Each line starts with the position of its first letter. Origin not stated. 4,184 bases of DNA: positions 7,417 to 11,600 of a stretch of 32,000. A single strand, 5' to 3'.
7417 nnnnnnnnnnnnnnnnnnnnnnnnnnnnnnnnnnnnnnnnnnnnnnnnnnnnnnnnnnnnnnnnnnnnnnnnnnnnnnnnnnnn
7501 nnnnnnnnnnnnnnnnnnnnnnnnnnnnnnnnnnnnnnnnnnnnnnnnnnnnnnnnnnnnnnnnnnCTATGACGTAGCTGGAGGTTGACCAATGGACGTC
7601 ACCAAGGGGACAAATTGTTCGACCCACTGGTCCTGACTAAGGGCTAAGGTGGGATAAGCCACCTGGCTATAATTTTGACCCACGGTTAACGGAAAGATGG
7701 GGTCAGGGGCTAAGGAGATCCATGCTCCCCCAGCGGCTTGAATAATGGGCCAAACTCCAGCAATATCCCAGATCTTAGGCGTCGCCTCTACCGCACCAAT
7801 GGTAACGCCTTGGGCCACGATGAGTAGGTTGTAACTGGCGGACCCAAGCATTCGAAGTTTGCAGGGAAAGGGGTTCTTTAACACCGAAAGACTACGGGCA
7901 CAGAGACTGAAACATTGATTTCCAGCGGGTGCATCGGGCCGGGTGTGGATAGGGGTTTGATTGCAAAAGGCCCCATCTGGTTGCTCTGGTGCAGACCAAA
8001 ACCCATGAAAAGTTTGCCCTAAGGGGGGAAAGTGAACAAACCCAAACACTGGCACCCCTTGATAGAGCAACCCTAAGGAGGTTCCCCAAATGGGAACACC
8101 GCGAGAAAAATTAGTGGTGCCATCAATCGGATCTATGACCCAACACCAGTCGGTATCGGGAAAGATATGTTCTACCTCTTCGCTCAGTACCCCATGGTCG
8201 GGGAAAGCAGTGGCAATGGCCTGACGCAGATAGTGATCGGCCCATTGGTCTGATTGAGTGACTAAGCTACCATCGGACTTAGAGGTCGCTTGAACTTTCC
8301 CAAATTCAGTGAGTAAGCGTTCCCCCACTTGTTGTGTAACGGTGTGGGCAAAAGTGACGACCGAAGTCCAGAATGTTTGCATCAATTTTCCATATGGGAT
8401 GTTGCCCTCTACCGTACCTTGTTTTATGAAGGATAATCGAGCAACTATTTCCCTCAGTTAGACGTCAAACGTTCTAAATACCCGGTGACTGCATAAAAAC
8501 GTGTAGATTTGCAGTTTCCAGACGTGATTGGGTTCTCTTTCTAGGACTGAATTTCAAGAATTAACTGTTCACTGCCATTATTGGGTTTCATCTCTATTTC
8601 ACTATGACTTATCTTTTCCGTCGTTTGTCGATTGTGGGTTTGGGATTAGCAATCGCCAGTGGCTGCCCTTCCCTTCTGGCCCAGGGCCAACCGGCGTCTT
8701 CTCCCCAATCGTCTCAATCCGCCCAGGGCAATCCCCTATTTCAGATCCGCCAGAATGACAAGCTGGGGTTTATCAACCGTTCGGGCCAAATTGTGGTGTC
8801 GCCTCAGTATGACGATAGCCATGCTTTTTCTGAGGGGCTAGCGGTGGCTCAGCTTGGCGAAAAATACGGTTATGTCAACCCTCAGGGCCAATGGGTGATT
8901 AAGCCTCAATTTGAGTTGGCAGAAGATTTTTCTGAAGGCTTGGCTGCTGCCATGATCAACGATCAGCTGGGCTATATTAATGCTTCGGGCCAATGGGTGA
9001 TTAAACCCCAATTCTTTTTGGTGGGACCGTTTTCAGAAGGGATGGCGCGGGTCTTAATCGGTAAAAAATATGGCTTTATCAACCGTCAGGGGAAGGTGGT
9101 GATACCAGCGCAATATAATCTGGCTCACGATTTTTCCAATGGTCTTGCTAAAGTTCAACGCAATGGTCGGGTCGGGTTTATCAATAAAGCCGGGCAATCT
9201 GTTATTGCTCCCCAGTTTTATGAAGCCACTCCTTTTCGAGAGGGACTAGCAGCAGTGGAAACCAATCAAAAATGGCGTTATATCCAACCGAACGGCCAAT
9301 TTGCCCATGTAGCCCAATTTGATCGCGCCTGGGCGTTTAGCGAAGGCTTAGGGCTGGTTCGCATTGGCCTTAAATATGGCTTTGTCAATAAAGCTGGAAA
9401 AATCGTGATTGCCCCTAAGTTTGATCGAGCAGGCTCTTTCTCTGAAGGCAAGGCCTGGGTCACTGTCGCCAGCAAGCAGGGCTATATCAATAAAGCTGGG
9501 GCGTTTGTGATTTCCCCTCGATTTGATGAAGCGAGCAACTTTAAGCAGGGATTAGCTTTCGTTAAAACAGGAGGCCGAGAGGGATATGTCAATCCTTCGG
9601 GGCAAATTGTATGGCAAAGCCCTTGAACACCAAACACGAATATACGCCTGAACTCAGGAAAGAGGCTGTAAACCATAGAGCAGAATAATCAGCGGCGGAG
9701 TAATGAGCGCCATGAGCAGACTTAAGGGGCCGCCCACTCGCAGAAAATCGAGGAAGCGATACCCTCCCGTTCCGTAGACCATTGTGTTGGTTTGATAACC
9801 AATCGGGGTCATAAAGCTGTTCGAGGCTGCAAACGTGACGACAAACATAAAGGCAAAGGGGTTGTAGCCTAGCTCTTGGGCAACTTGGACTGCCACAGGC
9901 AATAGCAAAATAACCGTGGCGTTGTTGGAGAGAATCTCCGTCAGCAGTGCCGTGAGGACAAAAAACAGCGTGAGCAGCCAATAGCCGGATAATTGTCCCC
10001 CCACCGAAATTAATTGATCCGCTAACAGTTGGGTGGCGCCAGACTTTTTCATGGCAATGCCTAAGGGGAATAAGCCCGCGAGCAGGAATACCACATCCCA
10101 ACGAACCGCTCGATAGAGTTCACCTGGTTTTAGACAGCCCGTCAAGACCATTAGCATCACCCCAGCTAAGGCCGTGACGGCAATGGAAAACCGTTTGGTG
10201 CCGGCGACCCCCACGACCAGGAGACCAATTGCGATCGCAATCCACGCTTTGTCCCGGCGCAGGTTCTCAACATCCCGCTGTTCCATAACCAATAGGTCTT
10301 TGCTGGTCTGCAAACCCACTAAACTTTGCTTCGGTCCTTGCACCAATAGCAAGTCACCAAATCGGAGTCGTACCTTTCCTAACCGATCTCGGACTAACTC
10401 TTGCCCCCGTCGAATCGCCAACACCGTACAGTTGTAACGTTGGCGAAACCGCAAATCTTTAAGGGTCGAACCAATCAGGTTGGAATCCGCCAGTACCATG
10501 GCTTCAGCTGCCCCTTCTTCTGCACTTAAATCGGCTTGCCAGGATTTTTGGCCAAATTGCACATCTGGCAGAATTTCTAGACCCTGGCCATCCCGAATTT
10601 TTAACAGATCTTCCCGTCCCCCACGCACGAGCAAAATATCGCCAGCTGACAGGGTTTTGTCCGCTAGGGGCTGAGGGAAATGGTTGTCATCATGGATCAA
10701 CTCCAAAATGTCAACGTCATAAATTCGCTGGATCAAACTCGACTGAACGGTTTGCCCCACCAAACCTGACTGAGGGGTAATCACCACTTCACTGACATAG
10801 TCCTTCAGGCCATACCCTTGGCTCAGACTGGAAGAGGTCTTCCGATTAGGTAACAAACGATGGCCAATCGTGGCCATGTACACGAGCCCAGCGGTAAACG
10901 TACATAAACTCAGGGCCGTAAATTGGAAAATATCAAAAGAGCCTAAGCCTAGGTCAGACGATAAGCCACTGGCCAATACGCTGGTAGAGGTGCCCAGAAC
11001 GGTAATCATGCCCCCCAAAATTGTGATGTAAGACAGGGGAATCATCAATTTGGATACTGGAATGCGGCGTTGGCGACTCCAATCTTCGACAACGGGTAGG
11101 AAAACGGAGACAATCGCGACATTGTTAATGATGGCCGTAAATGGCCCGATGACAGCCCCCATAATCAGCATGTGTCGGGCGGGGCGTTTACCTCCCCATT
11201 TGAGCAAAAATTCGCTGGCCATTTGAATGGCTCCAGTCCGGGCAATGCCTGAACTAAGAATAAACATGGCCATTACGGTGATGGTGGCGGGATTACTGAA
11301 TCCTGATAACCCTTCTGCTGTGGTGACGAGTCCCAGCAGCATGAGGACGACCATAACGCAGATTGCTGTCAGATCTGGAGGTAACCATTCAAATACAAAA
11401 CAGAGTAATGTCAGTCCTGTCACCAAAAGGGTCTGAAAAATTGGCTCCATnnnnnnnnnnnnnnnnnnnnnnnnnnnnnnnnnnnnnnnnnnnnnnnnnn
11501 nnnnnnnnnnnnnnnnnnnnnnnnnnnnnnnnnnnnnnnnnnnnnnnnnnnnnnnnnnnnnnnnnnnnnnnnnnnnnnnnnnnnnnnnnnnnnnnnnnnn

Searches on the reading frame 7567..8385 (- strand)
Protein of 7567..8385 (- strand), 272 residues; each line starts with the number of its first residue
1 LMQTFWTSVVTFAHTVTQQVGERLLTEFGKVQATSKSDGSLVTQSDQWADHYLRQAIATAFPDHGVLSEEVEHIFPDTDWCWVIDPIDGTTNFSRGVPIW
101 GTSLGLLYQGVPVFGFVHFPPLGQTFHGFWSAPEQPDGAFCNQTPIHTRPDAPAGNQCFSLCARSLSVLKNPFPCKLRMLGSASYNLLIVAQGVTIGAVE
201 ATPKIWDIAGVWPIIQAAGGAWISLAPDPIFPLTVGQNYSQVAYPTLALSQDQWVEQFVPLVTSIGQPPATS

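Call 40: search_protein_families(library=pfam, proteins=[window:7567-8385:-], max_evalue=0.001)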
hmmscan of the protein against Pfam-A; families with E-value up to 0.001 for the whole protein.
window:7567-8385:- (272 aa): 1 family
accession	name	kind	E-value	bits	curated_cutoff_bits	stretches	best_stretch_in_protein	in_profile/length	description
PF00459.30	Inositol_P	-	2.8e-45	155.3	27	1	8-234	4-244/271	Inositol monophosphatase family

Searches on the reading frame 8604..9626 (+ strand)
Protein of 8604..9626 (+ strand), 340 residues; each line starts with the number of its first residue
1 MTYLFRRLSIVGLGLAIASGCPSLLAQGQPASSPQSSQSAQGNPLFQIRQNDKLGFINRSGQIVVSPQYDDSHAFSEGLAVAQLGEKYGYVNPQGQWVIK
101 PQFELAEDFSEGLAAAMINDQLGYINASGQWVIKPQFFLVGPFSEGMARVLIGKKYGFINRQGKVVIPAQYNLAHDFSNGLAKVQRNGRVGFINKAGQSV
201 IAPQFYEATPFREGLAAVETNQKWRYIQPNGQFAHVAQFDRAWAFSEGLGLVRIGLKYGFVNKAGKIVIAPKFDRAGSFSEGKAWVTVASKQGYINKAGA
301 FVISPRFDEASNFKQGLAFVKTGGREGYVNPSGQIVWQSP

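Call 40: search_protein_families(library=pfam, proteins=[window:8604-9626:+], max_evalue=0.001)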
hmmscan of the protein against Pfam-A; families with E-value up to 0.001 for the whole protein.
window:8604-9626:+ (340 aa): 1 family
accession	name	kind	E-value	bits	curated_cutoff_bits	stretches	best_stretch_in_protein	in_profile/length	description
PF14903.11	WG_beta_rep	-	5.9e-95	311.3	25.6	7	156-188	1-33/35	WG containing repeat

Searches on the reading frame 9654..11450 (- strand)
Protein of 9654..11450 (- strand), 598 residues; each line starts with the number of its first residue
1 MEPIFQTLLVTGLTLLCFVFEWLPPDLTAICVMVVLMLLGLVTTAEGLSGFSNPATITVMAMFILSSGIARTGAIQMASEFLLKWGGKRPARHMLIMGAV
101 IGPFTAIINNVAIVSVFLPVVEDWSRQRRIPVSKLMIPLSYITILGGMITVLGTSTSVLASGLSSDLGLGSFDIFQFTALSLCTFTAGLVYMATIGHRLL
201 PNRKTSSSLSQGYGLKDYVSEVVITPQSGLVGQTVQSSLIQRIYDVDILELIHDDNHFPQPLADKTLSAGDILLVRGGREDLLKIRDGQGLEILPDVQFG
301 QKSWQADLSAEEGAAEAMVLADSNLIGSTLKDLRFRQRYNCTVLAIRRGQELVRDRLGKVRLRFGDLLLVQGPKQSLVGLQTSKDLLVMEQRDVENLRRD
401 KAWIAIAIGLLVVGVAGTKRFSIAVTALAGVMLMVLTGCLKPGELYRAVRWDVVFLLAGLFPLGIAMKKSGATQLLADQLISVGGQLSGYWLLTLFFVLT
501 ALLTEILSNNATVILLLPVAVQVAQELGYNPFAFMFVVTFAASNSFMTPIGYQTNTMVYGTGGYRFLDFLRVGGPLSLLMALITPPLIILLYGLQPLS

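Call 3: search_protein_families(library=pfam, proteins=[window:9654-11450:-], max_evalue=0.01)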
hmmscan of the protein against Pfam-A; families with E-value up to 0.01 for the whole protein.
window:9654-11450:- (598 aa): 4 families
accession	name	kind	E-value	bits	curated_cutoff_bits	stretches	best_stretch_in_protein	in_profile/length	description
PF03600.22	CitMHS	-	1.3e-84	284.6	31.9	2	16-538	2-335/336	Citrate transporter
PF02080.26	TrkA_C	-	7.3e-24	83.9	27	2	315-376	2-62/71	TrkA-C domain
PF00939.25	Na_sulph_symp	-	4.3e-22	79.2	27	2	399-584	268-458/472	Sodium:sulfate symporter transmembrane region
PF06808.19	DctM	-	1.5e-06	27.7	23.8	1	438-550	254-371/413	Tripartite ATP-independent periplasmic transporter, DctM component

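Call 4: search_protein_families(library=ncbifam, proteins=[window:9654-11450:-], max_evalue=0.01)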
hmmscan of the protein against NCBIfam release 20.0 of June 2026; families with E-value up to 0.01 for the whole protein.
window:9654-11450:- (598 aa): 2 families
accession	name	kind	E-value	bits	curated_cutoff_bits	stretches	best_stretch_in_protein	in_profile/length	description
TIGR00785.1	dass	subfamily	3.9e-33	114.8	198.6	2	405-584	253-436/444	DASS family sodium-coupled anion symporter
NF040989.1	MamN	equivalog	2.7e-05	23.1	500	1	402-584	3-187/437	magnetosome biogenesis transporter MamN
